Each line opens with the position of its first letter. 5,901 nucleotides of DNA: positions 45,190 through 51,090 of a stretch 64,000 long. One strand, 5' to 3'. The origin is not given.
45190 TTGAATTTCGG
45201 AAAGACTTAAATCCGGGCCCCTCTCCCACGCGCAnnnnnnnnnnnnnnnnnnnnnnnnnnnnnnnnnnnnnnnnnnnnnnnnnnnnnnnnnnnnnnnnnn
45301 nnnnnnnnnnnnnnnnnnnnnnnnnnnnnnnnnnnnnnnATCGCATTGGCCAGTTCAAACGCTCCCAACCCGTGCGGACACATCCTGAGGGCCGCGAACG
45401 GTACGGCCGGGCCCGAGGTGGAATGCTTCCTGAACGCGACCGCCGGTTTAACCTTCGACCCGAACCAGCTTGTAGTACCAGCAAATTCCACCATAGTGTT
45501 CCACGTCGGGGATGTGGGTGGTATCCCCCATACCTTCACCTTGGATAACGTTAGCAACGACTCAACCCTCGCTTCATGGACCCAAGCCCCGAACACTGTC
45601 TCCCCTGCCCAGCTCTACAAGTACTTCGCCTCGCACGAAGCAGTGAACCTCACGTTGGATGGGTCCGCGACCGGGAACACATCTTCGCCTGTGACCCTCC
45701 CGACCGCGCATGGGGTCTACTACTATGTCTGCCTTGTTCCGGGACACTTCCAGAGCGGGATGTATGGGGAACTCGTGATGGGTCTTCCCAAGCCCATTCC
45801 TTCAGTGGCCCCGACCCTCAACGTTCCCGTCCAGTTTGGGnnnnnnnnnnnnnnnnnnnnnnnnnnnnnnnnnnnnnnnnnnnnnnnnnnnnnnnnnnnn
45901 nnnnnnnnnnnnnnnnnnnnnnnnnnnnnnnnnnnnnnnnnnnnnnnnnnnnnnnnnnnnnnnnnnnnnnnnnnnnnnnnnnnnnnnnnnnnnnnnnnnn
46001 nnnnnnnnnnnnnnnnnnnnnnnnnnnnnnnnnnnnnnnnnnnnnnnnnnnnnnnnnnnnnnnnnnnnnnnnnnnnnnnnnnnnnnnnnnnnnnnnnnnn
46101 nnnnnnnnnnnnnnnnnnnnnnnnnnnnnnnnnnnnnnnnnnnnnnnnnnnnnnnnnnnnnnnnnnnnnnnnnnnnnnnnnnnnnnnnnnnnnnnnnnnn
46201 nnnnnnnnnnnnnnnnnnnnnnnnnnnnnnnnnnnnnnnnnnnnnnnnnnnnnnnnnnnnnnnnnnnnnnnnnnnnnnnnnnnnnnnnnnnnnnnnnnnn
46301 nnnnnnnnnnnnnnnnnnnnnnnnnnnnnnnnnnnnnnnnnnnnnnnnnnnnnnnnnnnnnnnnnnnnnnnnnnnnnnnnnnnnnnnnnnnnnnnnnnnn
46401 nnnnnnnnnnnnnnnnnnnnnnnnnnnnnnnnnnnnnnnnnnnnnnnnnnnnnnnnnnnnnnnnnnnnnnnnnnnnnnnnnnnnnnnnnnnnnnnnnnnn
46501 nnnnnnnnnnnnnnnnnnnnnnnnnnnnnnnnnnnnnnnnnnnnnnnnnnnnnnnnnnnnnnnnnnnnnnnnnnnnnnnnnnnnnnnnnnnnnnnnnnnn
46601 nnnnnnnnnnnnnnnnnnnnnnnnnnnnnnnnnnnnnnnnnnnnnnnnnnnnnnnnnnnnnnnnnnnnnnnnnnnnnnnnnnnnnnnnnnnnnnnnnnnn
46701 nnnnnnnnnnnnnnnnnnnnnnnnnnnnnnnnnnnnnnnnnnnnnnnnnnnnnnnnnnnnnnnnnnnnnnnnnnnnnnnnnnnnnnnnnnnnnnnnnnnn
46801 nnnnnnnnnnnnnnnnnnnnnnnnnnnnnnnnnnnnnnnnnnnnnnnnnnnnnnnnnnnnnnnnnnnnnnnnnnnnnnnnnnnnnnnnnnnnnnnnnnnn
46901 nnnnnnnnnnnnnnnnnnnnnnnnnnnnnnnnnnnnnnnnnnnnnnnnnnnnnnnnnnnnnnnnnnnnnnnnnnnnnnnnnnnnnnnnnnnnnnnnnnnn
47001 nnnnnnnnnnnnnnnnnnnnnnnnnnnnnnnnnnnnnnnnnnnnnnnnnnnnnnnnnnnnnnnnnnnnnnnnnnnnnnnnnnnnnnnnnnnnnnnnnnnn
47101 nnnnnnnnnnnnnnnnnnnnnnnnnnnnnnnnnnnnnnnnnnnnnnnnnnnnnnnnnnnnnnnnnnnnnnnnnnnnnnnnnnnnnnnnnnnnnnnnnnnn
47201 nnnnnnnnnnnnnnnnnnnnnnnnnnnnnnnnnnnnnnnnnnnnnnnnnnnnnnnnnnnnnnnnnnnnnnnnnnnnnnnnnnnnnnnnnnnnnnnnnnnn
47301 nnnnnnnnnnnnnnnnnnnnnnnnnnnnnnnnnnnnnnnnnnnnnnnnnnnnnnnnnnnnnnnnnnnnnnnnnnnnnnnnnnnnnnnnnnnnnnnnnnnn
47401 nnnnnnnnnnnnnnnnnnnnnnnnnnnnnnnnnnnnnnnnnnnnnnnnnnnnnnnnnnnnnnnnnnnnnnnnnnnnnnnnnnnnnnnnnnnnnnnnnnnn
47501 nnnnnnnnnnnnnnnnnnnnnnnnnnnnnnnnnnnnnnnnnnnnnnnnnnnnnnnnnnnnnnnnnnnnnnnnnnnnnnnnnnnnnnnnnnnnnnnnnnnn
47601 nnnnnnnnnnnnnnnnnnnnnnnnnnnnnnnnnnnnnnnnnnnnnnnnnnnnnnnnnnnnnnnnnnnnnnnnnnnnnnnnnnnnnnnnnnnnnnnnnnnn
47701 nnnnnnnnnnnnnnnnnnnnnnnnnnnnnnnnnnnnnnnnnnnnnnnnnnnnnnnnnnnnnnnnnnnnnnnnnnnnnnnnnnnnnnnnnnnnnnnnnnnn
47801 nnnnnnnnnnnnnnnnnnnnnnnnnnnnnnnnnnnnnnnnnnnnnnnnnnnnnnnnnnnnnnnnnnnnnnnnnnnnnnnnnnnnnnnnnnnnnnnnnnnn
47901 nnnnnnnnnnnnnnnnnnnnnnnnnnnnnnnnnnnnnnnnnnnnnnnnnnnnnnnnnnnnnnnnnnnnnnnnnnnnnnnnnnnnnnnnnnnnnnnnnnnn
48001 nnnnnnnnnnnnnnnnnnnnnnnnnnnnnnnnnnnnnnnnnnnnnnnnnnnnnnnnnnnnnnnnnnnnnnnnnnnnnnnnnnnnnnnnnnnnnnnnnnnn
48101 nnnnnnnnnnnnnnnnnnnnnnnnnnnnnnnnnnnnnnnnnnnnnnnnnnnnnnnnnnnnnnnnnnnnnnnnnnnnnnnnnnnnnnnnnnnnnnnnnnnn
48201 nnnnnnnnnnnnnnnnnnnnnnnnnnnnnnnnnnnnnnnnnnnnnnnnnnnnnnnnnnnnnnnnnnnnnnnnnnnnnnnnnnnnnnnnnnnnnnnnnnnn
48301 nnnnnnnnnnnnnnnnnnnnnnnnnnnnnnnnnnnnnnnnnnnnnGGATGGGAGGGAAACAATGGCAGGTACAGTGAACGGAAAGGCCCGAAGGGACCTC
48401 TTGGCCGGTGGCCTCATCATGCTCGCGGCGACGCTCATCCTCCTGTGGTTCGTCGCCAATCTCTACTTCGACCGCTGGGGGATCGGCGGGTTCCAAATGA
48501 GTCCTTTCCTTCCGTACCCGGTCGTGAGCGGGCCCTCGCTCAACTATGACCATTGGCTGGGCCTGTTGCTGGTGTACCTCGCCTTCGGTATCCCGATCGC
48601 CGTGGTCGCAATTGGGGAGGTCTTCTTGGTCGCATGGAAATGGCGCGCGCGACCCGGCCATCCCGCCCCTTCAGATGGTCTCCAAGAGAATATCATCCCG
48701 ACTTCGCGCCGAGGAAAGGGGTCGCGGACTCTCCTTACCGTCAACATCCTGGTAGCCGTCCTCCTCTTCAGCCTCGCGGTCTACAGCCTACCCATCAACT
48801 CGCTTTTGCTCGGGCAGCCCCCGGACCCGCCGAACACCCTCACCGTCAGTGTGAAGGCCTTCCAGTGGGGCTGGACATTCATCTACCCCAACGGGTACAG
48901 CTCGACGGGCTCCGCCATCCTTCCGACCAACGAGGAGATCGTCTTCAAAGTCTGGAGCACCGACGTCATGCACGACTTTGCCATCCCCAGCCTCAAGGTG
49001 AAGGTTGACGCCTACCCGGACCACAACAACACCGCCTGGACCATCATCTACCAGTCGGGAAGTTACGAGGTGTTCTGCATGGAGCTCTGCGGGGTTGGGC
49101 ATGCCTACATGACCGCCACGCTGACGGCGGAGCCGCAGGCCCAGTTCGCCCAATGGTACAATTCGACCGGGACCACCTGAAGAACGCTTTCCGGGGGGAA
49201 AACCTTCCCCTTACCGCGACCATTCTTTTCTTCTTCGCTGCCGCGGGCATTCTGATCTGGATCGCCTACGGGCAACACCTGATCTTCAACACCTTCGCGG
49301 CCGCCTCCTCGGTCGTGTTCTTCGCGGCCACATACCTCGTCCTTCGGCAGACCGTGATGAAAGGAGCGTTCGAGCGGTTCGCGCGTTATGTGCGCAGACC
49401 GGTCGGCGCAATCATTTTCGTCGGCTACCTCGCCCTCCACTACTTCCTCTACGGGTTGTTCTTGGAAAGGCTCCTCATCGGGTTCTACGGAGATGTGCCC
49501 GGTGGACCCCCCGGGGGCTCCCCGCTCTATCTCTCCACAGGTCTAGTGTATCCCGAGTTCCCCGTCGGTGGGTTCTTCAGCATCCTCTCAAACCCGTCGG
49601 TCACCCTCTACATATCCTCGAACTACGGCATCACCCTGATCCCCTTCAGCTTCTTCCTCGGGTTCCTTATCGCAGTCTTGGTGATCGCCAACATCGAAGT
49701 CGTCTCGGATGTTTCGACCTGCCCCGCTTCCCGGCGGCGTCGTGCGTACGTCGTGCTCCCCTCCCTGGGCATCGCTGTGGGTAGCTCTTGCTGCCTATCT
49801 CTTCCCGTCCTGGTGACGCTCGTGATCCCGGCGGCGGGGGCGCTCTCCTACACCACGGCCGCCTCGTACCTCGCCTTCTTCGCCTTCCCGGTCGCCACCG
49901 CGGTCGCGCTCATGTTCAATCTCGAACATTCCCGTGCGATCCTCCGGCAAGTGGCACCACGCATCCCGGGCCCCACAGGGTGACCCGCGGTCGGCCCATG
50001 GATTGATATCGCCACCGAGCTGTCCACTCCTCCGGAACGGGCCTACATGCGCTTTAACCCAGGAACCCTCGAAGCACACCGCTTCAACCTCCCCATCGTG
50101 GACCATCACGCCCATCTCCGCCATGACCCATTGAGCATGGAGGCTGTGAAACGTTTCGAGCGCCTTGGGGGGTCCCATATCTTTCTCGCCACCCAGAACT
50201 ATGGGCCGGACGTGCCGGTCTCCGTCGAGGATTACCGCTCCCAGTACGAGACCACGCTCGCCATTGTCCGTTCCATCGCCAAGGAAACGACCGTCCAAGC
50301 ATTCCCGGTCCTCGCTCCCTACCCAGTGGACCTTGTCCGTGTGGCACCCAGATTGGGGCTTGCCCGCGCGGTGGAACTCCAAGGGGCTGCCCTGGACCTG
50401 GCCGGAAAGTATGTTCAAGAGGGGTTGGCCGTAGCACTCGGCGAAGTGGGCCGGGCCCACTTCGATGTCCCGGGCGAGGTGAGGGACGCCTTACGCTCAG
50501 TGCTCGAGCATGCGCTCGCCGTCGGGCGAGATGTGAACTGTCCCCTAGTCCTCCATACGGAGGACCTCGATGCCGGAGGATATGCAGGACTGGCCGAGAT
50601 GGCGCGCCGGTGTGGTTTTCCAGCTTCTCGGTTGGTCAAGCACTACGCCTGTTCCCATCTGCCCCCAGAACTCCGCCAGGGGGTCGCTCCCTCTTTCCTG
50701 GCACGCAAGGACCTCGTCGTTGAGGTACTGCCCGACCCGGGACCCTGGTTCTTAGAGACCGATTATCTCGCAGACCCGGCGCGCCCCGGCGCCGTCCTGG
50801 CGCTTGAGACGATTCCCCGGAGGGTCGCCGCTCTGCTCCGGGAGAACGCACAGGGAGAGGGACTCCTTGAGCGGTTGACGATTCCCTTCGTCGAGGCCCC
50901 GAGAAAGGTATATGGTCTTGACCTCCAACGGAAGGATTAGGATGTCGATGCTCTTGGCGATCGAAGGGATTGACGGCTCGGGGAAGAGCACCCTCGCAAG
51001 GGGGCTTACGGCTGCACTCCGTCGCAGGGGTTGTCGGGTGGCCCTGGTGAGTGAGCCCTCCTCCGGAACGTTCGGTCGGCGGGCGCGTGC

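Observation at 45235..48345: Heme-copper oxidase with a blue-copper electron donor fused to subunit I+III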

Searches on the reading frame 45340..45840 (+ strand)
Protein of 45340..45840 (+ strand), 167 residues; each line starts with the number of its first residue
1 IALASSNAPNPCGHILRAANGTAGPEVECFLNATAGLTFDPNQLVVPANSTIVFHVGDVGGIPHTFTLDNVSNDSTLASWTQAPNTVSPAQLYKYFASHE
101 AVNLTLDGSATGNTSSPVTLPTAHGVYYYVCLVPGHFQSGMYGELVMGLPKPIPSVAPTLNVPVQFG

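Call 22: search_solved_structures(query=window:45340-45840:+, max_evalue=10, show_alignments=2)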
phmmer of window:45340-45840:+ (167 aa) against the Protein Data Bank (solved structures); distinct sequences matched with E-value up to 10: 39.
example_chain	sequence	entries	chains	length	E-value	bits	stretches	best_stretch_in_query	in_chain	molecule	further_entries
1ov8_A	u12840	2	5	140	9.2e-06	29.1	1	20-146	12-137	Auracyanin B | PROTEIN (AURACYANIN)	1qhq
2aan_A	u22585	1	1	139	2.4e-05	27.7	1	32-147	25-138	auracyanin A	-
1a8z_A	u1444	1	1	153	0.00013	25.3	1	121-147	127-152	RUSTICYANIN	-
1rcy_A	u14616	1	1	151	0.00017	24.9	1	121-147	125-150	RUSTICYANIN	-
1a3z_A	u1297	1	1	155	0.00018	24.9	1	121-147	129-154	RUSTICYANIN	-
1cur_A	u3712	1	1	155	0.00018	24.9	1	121-147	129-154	CU(I) RUSTICYANIN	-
1gy1_A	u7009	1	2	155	0.00021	24.6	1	121-147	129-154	RUSTICYANIN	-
2cak_A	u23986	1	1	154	0.00034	24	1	121-147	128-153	RUSTICYANIN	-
1gy2_A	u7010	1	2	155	0.00047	23.5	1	121-147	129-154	RUSTICYANIN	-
6tfd_A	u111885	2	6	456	0.00069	23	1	112-158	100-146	Copper-containing nitrite reductase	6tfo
1e30_A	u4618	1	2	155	0.00087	22.7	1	121-147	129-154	RUSTICYANIN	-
6nb5_L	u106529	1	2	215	0.001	22.4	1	75-157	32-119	LCA60 antigen-binding (Fab) fragment, light chain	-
2cal_A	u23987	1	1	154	0.0045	20.3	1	121-147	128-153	RUSTICYANIN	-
2dv6_A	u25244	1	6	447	0.013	18.8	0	108-146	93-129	Nitrite reductase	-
7tqg_L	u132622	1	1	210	0.016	18.6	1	67-157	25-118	IOMA iGL Fab Light Chain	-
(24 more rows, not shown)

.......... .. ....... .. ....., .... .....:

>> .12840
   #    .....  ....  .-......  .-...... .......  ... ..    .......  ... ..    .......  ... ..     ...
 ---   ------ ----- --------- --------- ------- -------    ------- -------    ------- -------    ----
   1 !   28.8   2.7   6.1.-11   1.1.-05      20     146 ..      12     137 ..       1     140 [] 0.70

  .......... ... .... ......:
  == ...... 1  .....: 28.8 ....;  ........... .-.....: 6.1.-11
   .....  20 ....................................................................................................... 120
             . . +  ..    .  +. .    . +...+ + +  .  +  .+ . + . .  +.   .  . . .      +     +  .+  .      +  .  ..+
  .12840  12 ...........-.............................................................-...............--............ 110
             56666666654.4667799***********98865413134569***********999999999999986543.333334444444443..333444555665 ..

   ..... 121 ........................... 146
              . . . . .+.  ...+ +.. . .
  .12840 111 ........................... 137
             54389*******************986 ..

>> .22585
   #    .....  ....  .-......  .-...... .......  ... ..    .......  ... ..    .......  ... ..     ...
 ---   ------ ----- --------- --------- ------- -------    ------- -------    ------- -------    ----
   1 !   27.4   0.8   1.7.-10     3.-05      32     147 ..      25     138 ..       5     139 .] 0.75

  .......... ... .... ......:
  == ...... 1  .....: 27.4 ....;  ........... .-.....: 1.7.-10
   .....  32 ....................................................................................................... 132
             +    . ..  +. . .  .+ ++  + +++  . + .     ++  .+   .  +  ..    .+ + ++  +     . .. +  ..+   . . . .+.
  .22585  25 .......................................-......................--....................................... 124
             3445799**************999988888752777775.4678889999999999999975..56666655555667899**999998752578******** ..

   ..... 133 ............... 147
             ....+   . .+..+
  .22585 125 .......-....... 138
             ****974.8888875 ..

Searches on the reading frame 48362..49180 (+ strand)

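Call 3: search_protein_families(library=pfam, proteins=[window:48362-49180:+], max_evalue=0.01)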
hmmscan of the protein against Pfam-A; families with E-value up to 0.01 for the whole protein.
window:48362-49180:+ (272 aa): 2 families
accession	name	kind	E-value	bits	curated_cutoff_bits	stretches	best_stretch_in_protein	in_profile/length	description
PF00116.26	COX2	-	5.1e-17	62.3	22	1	185-252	48-115/120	Cytochrome C oxidase subunit II, periplasmic domain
PF22571.1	LiaI-LiaF-TM_PspC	-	0.00094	19.4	27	1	14-84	33-100/142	PspC transmembrane region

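Call 4: search_protein_families(library=ncbifam, proteins=[window:48362-49180:+], max_evalue=0.01)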
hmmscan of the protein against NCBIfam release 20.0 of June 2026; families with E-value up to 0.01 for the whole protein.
window:48362-49180:+ (272 aa): 7 families
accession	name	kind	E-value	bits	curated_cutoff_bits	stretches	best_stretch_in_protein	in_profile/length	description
TIGR02866.1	CoxB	equivalog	8.5e-39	133.2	147.7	1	70-267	14-202/202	cytochrome c oxidase subunit II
NF050117.1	aa3_CtaC_Actin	exception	1.8e-20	73.2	250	1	136-265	98-241/244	aa3-type cytochrome oxidase subunit II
TIGR01433.1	CyoA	equivalog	2.7e-15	56.4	266.2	1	158-267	113-223/226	ubiquinol oxidase subunit II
NF007816.0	PRK10525.1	equivalog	3.6e-13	49.3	511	1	73-267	46-236/318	cytochrome o ubiquinol oxidase subunit II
TIGR01432.1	QOXA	equivalog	1.2e-05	24.7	240.95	1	158-268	114-225/227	cytochrome aa3 quinol oxidase subunit II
TIGR04246.1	nitrous_NosZ_Gp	equivalog_domain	0.0045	15.3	625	1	199-257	519-577/578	Sec-dependent nitrous-oxide reductase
NF041074.2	quin_ox_SoxA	equivalog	0.0099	15.7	110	0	187-255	81-152/154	proton pump complex quinol oxidase subunit SoxA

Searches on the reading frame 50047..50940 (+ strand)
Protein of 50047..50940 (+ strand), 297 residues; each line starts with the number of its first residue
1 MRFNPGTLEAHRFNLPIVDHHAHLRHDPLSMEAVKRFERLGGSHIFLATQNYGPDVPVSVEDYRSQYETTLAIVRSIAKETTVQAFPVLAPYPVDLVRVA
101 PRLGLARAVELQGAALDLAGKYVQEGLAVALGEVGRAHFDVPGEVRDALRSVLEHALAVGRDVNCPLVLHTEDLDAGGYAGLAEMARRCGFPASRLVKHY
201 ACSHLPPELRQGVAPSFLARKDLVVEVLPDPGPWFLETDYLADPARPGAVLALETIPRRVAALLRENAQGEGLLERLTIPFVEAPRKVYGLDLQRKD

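Call 3: search_protein_families(library=pfam, proteins=[window:50047-50940:+], max_evalue=0.01)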
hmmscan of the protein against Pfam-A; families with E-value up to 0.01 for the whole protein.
window:50047-50940:+ (297 aa): 1 family
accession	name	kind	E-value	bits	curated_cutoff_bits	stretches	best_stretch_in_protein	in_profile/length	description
PF01026.27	TatD_DNase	-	4.6e-16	59.4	27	1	18-266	1-232/253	TatD related DNase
